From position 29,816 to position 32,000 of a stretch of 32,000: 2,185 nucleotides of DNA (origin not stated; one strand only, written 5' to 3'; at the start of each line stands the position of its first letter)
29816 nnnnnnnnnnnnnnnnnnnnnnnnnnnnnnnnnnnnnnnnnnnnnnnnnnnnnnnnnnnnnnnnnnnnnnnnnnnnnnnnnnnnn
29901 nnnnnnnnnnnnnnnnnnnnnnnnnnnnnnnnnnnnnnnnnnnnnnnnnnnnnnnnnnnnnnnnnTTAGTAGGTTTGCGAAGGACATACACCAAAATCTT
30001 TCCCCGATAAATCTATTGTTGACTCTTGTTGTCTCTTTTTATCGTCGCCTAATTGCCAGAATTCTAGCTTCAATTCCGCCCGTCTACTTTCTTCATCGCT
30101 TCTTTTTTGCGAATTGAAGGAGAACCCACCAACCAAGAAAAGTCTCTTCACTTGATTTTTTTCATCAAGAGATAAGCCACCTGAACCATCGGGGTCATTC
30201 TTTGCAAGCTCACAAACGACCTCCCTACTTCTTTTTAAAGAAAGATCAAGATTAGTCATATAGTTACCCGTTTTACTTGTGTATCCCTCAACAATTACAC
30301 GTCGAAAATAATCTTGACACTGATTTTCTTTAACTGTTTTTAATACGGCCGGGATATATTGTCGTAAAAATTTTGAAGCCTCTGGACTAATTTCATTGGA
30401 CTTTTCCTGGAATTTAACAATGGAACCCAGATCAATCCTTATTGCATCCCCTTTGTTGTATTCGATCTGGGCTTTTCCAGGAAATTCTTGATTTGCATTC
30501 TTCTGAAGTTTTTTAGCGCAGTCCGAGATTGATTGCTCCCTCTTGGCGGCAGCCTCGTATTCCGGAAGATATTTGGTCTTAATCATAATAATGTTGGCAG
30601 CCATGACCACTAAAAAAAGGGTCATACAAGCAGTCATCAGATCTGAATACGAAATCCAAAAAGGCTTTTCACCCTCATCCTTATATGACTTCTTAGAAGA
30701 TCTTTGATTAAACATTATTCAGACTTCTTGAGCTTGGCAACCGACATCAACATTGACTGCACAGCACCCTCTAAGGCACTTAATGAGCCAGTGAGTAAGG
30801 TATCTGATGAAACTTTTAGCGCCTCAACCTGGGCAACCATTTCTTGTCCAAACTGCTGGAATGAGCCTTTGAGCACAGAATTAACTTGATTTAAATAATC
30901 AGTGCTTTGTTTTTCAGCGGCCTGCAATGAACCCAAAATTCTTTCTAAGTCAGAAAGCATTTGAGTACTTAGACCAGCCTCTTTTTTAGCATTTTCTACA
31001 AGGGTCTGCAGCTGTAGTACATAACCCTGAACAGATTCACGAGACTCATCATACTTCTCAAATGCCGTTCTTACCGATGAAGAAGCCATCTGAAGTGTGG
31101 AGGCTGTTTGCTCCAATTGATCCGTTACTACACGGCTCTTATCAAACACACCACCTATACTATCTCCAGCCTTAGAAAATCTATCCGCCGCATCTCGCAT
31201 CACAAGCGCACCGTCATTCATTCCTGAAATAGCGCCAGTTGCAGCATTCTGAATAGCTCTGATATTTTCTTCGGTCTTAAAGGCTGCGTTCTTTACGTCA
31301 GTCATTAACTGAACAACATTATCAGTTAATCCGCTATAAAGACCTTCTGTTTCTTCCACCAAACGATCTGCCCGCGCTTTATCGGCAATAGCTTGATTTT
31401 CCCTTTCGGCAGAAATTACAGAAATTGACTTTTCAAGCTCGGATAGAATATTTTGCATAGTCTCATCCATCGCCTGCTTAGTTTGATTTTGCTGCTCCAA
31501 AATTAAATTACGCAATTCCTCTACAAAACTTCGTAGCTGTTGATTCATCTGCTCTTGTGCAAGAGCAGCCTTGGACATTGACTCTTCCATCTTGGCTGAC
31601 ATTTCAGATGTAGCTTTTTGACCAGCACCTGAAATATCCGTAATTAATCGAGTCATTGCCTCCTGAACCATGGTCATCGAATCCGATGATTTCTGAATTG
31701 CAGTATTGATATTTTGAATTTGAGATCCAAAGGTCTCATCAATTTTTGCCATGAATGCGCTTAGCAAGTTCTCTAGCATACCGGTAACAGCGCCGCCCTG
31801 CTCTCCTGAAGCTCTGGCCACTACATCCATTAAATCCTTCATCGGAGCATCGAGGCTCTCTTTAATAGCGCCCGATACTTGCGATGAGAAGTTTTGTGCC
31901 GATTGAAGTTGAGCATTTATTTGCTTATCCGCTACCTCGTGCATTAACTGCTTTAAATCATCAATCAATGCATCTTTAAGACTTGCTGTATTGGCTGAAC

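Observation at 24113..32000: Type I Zorya-like anti-phage operon (zorA-zorB-zorC-zorD plus one coupled gene) on a tRNA-linked island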

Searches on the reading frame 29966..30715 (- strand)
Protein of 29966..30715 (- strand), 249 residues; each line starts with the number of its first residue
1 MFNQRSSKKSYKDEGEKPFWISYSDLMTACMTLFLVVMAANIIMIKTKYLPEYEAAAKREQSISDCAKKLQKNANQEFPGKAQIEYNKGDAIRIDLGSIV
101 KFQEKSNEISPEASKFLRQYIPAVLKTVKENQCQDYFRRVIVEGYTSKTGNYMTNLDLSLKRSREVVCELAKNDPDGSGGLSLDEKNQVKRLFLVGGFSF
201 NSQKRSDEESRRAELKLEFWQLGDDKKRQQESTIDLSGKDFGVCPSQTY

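Call 9: search_protein_families(library=padloc, proteins=[window:29966-30715:-], max_evalue=0.01)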
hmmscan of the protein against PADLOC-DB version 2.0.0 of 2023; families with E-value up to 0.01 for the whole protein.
window:29966-30715:- (249 aa): 7 families
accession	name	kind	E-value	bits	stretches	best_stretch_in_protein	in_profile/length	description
PDLC00611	ZorB1|ZorB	-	1e-83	278.7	1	1-246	1-238/240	MotB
PDLC00609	ZorB1|ZorB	-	5.2e-36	122.3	1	4-219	3-216/232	MotB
PDLC00641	ZorB2|ZorB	-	7.6e-19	66.3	1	9-214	6-219/238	MotB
PDLC00608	ZorB1|ZorB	-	8.4e-15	52.7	1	7-202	5-203/243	MotB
PDLC00610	ZorB1|ZorB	-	2e-07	28.9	1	8-215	5-232/254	MotB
PDLC00651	ZorB3|ZorB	-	5.5e-07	27.3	1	13-170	9-162/215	MotB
PDLC00612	ZorB1|ZorB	-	6.2e-07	27.2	1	68-176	104-223/293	MotB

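Call 10: search_protein_families(library=pfam, proteins=[window:29966-30715:-], max_evalue=0.01)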
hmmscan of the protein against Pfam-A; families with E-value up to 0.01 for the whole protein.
window:29966-30715:- (249 aa): 2 families
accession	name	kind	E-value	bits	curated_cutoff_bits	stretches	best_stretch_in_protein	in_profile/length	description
PF00691.25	OmpA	-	6.1e-06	26.9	27.2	1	102-170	2-64/98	OmpA family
PF13677.11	MotB_plug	-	1.2e-05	25.3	24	1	9-40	6-39/58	Membrane MotB of proton-channel complex MotA/MotB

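Call 13: find_encoding_contigs(protein=window:29966-30715:-, flank=10000, max_places=6)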
Protein window:29966-30715:- (249 aa): 12 contigs read that carry it; 6 places shown.
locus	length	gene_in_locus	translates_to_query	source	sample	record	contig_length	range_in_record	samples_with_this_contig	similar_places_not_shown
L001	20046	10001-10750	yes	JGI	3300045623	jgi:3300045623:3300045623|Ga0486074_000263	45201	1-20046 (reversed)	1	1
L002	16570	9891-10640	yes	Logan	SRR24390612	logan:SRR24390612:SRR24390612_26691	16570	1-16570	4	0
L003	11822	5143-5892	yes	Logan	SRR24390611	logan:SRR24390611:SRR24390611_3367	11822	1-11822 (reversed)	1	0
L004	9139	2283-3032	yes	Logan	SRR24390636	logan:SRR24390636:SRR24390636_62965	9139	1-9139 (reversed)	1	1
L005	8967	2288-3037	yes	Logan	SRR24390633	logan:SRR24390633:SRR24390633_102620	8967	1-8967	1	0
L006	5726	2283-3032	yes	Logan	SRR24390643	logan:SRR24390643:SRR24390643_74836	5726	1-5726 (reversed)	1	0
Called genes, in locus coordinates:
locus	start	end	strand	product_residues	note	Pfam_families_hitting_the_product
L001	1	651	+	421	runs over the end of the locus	-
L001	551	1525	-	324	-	PF13280:WYL, PF25583:WCX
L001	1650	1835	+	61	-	-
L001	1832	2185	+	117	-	-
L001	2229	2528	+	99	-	-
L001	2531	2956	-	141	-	PF18143:HAD_SAK_2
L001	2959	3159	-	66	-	-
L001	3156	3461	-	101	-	-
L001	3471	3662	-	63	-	-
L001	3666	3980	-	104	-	-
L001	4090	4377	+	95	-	-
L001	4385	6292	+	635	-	PF12969:DUF3857, PF01841:Transglut_core (weak)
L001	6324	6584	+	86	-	-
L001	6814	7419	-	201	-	-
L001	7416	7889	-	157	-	-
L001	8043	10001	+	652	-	PF28082:ZorA-like_t1, PF04513:Baculo_PEP_C (weak), PF28082:ZorA-like_t1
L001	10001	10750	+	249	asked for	PF13677:MotB_plug (weak)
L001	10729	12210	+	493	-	PF15611:EH_Signature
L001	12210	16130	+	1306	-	PF04851:ResIII (faint), PF00176:SNF2-rel_dom, PF00271:Helicase_C, PF04471:Mrr_cat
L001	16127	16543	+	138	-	-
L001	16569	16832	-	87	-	PF12843:QSregVF_b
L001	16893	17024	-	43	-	-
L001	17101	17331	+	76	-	-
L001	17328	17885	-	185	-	-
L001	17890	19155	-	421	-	PF12167:Arm-DNA-bind_2, PF14659:Phage_int_SAM_3, PF22022:Phage_int_M (weak), PF00589:Phage_integrase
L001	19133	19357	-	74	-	-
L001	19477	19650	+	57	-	-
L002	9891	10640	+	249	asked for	PF13677:MotB_plug (weak)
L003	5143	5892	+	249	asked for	PF13677:MotB_plug (weak)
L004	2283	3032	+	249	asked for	PF13677:MotB_plug (weak)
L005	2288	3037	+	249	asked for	PF13677:MotB_plug (weak)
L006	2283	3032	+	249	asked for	PF13677:MotB_plug (weak)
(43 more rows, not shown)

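Call 31: search_protein_families(library=ncbifam, proteins=[window:29966-30715:-, L001:8043-10001:+], max_evalue=0.01)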
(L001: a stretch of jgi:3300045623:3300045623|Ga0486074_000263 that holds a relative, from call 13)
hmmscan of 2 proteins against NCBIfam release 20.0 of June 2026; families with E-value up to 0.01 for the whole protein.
window:29966-30715:- (249 aa): 9 families
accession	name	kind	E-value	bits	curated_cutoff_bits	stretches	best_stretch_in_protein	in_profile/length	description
NF041788.1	anti-phage_ZorB1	equivalog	1.8e-55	188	400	1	1-233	1-229/243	type I Zorya anti-phage system protein ZorB1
NF053611.1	YiaD_Gzip_OmpA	equivalog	1.4e-08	34.7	175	1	69-173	73-169/206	YiaD family glycine zipper/OmpA-like lipoprotein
NF006508.0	PRK08944.1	subfamily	2.3e-07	30.4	259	1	54-174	135-250/304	MotB family protein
NF006541.1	PRK09038.1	equivalog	1.5e-05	24.8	283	0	54-171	97-209/253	flagellar motor protein MotD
NF006547.1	PRK09040.1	equivalog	4.9e-05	22.8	194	1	14-167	8-157/213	hypothetical protein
NF006285.1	PRK08457.1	equivalog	0.0003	20.6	250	1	62-174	88-196/253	flagellar motor protein MotB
NF053613.1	OMP_toxin_LptF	equivalog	0.0016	18.1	400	1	135-172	170-207/256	lipotoxin F family OmpA-related lipoprotein LptF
NF053585.1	OMP_LP_YfiB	equivalog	0.0037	17.1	128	1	100-172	58-122/163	outer membrane lipoprotein YfiB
NF006548.1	PRK09041.1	equivalog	0.0059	15.8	277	0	9-138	16-145/287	flagellar motor protein MotB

L001:8043-10001:+ (652 aa): 4 families
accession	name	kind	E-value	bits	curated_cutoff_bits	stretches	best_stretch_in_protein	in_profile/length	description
NF033916.0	antiphage_ZorA_3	subfamily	2.1e-110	370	250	2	99-377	1-294/509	anti-phage ZorAB system protein ZorA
NF041794.1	1_anti-phage_ZorA1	equivalog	1.4e-106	357.6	750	2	14-362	22-386/729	type I Zorya anti-phage system protein ZorA1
NF033915.0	antiphage_ZorA_2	subfamily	2.2e-20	73.1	100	1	16-402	8-380/383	anti-phage ZorAB system protein ZorA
NF033914.0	antiphage_ZorA_1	subfamily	7.2e-06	24.6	190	0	73-146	61-132/619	anti-phage ZorAB system protein ZorA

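Call 66: search_solved_structures(query=window:29966-30715:-, max_evalue=0.001, show_alignments=2)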
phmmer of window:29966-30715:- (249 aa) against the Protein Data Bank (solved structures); distinct sequences matched with E-value up to 0.001: 3.
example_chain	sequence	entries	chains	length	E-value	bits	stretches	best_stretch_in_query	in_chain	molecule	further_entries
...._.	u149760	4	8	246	1.7e-40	142.4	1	6-231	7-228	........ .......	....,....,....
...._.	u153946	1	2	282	1.3e-07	34.8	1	9-201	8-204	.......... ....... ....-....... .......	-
8vvi_A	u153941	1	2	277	0.0001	25.3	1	11-199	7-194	Motility protein B-like N-terminal domain-containing protein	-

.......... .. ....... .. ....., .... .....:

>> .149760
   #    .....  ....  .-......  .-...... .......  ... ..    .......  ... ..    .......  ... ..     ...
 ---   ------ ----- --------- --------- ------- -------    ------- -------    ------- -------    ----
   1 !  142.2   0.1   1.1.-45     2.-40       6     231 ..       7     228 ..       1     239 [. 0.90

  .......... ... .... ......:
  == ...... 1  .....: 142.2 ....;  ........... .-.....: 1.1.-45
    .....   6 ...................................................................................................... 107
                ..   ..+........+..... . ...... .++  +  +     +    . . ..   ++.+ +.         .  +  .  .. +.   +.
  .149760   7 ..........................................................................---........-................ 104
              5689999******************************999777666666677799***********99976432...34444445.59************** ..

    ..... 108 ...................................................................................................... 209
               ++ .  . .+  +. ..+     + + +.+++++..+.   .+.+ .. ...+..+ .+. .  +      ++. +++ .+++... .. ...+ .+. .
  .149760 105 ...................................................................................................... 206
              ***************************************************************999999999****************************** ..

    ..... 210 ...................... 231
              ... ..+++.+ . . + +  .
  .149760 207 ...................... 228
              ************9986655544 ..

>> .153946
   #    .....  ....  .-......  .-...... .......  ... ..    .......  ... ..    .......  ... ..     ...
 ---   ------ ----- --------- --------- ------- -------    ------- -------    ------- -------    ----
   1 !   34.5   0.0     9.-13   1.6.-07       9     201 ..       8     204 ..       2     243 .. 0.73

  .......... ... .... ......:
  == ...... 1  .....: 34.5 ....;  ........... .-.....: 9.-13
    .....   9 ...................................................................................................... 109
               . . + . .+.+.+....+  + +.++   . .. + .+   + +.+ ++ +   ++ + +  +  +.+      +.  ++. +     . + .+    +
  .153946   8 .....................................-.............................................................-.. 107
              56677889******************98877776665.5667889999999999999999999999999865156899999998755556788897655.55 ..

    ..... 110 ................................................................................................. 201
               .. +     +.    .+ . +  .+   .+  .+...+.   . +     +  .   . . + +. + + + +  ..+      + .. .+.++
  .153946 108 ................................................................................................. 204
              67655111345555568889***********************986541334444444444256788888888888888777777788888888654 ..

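Call 67: search_solved_structures(query=L001:8043-10001:+, max_evalue=0.001)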
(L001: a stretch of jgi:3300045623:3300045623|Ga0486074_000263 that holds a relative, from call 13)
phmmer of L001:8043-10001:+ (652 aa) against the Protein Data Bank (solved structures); distinct sequences matched with E-value up to 0.001: 6.
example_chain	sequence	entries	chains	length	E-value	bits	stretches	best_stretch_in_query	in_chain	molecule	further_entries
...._A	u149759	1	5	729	2.5e-79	270.8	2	26-375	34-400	Anti-phage defense ZorAB system ZorA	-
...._A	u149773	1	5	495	2.7e-67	231.1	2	26-326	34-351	Anti-phage defense ZorAB system ZorA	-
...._A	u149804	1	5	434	2.7e-65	224.5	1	26-381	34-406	Anti-phage defense ZorAB system ZorA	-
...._A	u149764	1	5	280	1.4e-43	152.8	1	25-251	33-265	Anti-phage defense ZorAB system ZorA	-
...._C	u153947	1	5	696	2.3e-12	49.8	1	18-402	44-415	MotA/TolQ/ExbB proton channel domain-containing protein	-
8vvi_F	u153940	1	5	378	9.3e-05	24.6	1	125-425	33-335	MotA/TolQ/ExbB proton channel domain-containing protein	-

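Call 86: search_protein_families(library=padloc, proteins=[L001:7416-7889:-, L001:6814-7419:-], max_evalue=0.001)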
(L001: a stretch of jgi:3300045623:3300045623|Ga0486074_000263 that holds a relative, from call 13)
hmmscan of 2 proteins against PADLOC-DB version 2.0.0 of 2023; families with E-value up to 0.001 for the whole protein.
L001:7416-7889:- (157 aa): 0 families

L001:6814-7419:- (201 aa): 0 families

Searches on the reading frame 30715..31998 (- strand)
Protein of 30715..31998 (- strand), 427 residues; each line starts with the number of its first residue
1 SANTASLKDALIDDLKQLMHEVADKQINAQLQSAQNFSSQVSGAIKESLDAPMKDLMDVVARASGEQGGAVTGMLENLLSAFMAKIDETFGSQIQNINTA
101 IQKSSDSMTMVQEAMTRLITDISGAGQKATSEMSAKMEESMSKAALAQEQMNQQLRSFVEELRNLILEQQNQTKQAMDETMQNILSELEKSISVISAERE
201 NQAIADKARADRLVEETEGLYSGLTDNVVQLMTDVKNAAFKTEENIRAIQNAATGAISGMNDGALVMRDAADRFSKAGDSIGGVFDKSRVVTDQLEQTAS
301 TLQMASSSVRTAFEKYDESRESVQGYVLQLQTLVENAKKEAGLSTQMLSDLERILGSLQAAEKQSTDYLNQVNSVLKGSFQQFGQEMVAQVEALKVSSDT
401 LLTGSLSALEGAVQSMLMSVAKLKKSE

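Call 9: search_protein_families(library=padloc, proteins=[window:30715-31998:-], max_evalue=0.01)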
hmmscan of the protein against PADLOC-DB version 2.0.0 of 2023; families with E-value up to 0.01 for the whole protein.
window:30715-31998:- (427 aa): 10 families
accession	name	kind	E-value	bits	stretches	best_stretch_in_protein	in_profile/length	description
PDLC00598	ZorA1|ZorA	-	6.1e-124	412.8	1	2-426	238-662/663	MotA/ExbB/TolQ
PDLC00599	ZorA1|ZorA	-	9e-56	187.8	1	3-423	238-625/631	MotA/ExbB/TolQ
PDLC00603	ZorA1|ZorA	-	7.6e-53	178.2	2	122-424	417-719/727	MotA/ExbB/TolQ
PDLC00601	ZorA1|ZorA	-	3.3e-11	40.6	2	129-403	388-652/699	MotA/ExbB/TolQ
PDLC00604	ZorA1|ZorA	-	1.8e-05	21.4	1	25-336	243-550/639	MotA/ExbB/TolQ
PDLC00647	ZorA3|ZorA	-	2.4e-05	21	1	10-394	229-587/780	MotA/ExbB/TolQ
PDLC00648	ZorA3|ZorA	-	0.0003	17.7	1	15-217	305-510/692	MotA/ExbB/TolQ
PDLC00600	ZorA1|ZorA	-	0.00043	17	0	71-416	269-610/677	MotA/ExbB/TolQ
PDLC00640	ZorA2|ZorA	-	0.00076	16.2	0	274-418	394-541/590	MotA/ExbB/TolQ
PDLC00637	ZorA2|ZorA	-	0.0009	16.1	0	15-237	133-349/420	MotA/ExbB/TolQ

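Call 10: search_protein_families(library=pfam, proteins=[window:30715-31998:-], max_evalue=0.01)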
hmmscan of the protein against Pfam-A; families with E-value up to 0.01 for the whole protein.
window:30715-31998:- (427 aa): 1 family
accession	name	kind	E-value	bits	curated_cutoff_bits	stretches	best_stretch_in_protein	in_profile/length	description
PF04513.17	Baculo_PEP_C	-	6.7e-06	26.6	38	1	15-137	4-130/140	Baculovirus polyhedron envelope protein, PEP, C terminus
